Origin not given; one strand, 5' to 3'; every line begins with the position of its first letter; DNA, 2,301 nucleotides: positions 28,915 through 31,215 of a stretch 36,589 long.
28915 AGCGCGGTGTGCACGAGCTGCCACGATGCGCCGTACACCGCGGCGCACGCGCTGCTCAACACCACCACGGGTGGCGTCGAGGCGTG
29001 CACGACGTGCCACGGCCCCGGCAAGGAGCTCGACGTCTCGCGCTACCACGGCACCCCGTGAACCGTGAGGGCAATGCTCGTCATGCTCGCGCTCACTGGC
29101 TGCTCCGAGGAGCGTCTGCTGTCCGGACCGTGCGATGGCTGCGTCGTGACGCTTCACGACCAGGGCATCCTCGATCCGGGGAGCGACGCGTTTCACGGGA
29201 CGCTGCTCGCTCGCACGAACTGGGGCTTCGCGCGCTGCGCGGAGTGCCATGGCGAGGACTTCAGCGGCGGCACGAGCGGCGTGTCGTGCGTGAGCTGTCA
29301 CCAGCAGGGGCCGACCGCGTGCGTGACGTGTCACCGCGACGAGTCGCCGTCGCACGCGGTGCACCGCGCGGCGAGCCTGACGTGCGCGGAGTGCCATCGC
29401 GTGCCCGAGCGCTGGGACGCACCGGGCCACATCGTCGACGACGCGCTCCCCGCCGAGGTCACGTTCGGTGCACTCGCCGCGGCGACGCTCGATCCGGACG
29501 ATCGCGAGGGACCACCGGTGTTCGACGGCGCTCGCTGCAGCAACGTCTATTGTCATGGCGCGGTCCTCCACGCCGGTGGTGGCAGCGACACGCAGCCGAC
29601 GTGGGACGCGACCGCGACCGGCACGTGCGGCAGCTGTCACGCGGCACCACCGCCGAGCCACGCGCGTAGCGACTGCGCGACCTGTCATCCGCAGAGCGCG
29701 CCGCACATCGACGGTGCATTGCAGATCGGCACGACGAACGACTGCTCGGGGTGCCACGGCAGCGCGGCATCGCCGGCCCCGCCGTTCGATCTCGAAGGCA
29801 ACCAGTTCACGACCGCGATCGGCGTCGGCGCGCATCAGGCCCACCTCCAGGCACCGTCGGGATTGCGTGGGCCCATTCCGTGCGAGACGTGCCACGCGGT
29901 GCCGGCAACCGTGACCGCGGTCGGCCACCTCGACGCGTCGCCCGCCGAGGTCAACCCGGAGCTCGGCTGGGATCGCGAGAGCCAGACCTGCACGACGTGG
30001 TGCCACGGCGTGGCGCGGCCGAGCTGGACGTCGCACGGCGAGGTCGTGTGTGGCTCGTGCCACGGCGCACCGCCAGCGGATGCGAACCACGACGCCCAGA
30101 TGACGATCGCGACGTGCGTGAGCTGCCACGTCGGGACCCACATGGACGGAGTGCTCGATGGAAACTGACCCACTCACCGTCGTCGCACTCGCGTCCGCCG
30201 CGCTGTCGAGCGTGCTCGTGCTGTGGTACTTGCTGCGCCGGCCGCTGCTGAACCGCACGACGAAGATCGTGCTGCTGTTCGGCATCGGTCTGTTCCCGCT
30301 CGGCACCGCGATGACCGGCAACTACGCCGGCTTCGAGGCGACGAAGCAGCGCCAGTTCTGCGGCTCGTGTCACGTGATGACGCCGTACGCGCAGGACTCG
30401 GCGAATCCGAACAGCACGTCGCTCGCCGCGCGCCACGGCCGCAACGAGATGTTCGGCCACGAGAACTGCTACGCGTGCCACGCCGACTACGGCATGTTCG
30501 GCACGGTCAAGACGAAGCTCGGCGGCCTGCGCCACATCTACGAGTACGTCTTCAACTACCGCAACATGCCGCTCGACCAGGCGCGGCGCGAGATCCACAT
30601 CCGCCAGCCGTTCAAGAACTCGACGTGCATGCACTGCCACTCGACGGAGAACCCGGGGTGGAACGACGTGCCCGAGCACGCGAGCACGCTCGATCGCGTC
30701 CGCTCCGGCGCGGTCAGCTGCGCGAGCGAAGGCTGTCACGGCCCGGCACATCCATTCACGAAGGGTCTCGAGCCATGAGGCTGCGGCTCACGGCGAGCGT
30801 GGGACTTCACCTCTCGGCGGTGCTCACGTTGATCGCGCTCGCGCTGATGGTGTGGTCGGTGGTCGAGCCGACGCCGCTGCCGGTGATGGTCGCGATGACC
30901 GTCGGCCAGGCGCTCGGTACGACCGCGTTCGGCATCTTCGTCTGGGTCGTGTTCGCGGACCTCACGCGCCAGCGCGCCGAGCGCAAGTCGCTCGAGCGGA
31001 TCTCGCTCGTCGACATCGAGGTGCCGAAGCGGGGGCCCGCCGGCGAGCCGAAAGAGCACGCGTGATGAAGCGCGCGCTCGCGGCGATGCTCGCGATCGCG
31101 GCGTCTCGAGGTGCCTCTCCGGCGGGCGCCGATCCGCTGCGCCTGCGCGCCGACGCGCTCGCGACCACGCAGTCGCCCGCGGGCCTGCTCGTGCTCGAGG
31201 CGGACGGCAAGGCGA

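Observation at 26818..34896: Seven-gene translationally coupled operon with 66 heme-binding motifs plus a putative beta-barrel: candidate hybrid extracellular electron-transfer conduit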

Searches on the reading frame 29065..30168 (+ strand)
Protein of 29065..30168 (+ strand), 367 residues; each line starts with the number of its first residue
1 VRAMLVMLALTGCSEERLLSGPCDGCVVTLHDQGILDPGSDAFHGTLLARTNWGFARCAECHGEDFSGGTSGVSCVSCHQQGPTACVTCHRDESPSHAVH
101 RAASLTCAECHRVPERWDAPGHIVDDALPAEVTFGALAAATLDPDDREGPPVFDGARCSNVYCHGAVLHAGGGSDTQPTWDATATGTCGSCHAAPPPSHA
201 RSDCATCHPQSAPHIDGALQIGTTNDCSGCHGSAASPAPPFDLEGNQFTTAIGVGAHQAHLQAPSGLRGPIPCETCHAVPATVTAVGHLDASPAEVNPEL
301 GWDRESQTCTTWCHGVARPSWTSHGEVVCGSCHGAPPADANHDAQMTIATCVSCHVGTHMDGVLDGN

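Call 4: search_protein_families(library=pfam, proteins=[window:29065-30168:+], max_evalue=0.01)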
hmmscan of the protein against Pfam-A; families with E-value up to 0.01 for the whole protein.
window:29065-30168:+ (367 aa): 5 families
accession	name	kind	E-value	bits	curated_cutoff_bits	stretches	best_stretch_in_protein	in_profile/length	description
PF14522.11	Cytochrome_C7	-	8.6e-10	38.7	24.8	1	162-208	18-66/67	Cytochrome c7 and related cytochrome c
PF14537.11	Cytochrom_c3_2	-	6.7e-07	30.1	25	0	199-279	2-66/79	Cytochrome c3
PF09698.15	GSu_C4xC__C2xCH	-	5.7e-06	27.4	21.7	1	158-192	2-36/36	Geobacter CxxxxCH...CXXCH motif (GSu_C4xC__C2xCH)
PF22113.1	Mtrc-MtrF_II-IV_dom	-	6.2e-05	23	30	0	328-360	8-40/176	Outer membrane cytochrome MtrC/MtrF-like, domains II/IV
PF02085.21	Cytochrom_CIII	-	0.0042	17.8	22.9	0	57-113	32-84/101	Class III cytochrome C family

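Call 5: search_protein_families(library=ncbifam, proteins=[window:29065-30168:+], max_evalue=0.01)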
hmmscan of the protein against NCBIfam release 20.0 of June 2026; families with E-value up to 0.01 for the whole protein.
window:29065-30168:+ (367 aa): 2 families
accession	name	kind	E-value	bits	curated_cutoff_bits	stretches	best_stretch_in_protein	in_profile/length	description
TIGR01904.2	GSu_C4xC__C2xCH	domain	3.6e-13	49.1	27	2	156-198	22-62/73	CxxxxCH/CxxCH domain c-type cytochrome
TIGR04257.1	nanowire_3heme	domain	0.0092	16.1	40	1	162-208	28-74/75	c(7)-type cytochrome triheme domain-containing protein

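Call 38: search_solved_structures(query=window:29065-30168:+, max_evalue=1)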
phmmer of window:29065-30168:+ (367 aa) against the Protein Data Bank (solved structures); distinct sequences matched with E-value up to 1: 5.
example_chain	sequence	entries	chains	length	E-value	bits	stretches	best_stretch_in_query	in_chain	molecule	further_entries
6hr0_A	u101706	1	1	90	0.14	14.7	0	202-236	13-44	Cytochrome C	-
3oue_A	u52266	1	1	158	0.2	14.1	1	163-213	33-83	Cytochrome c family protein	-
1m1p_A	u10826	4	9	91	0.24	13.8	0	199-235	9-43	Small tetraheme cytochrome c | Periplasmic tetraheme cytochrome c CctA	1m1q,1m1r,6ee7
2k3v_A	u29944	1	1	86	0.27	13.7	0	202-236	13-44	Tetraheme cytochrome c-type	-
1rwj_A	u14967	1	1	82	0.92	11.9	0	163-209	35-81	Cytochrome c family protein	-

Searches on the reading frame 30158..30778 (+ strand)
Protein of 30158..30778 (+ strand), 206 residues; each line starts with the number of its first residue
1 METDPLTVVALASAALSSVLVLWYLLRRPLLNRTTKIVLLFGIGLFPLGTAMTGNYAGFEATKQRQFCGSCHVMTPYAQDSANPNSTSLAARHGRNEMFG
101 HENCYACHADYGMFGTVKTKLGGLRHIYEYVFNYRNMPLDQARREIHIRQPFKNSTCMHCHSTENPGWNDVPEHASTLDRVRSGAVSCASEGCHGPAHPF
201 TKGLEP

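Call 4: search_protein_families(library=pfam, proteins=[window:30158-30778:+], max_evalue=0.01)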
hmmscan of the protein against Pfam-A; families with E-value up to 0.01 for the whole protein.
window:30158-30778:+ (206 aa): 4 families
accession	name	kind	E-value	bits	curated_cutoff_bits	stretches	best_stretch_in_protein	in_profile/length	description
PF03264.19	Cytochrom_NNT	-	9.6e-11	42.2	24.1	1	35-189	6-161/174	NapC/NirT cytochrome c family, N-terminal region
PF22113.1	Mtrc-MtrF_II-IV_dom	-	3.5e-06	27.1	30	1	57-115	112-170/176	Outer membrane cytochrome MtrC/MtrF-like, domains II/IV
PF14522.11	Cytochrome_C7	-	4.3e-05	23.7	24.8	1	64-116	12-56/67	Cytochrome c7 and related cytochrome c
PF14537.11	Cytochrom_c3_2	-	0.0053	17.6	25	0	62-110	23-66/79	Cytochrome c3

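Call 5: search_protein_families(library=ncbifam, proteins=[window:30158-30778:+], max_evalue=0.01)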
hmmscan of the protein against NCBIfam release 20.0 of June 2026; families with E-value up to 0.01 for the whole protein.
window:30158-30778:+ (206 aa): 6 families
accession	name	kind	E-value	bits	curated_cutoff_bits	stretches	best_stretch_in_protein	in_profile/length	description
NF011606.0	PRK15032.1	equivalog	1.4e-07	30.9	455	1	22-181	4-163/390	pentaheme c-type cytochrome TorC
TIGR02162.1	torC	equivalog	1.1e-06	28.3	478.2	1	22-177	3-157/387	pentaheme c-type cytochrome TorC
TIGR03153.1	cytochr_NrfH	equivalog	1.2e-06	28.6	134.2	1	52-165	15-113/138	cytochrome c nitrite reductase small subunit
TIGR02161.1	napC_nirT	subfamily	9.6e-05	22.3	310.6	1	22-132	5-106/185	periplasmic nitrate (or nitrite) reductase c-type cytochrome, NapC/NirT family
NF007906.0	PRK10617.1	equivalog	0.0015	18.4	349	1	21-171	13-158/200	cytochrome c-type protein NapC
TIGR03507.1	decahem_SO1788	subfamily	0.0021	16.6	209.3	1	59-115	263-309/672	OmcA/MtrC family decaheme c-type cytochrome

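Call 39: search_solved_structures(query=window:30158-30778:+, max_evalue=1)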
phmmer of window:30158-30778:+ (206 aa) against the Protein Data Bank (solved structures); distinct sequences matched with E-value up to 1: 2.
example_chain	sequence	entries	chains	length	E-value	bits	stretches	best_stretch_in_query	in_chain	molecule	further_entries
2j7a_C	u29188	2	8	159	0.00039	23.5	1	45-165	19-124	CYTOCHROME C QUINOL DEHYDROGENASE NRFH | NAPC/NIRT CYTOCHROME C FAMILY PROTEIN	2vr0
3h11_A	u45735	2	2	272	0.29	14.2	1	91-145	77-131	CASP8 and FADD-like apoptosis regulator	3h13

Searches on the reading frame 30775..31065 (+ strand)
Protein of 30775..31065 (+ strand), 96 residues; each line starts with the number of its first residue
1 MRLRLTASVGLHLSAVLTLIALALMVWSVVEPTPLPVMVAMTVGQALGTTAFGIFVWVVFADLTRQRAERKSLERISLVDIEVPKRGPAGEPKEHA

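Call 4: search_protein_families(library=pfam, proteins=[window:30775-31065:+], max_evalue=0.01)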
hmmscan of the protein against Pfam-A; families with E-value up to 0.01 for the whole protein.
window:30775-31065:+ (96 aa): 1 family
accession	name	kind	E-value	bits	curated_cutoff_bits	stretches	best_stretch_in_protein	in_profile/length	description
PF05857.17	TraX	-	0.0036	17.7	25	1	15-76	3-62/217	TraX protein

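Call 5: search_protein_families(library=ncbifam, proteins=[window:30775-31065:+], max_evalue=0.01)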
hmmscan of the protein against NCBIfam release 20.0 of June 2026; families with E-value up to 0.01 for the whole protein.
window:30775-31065:+ (96 aa): 0 families
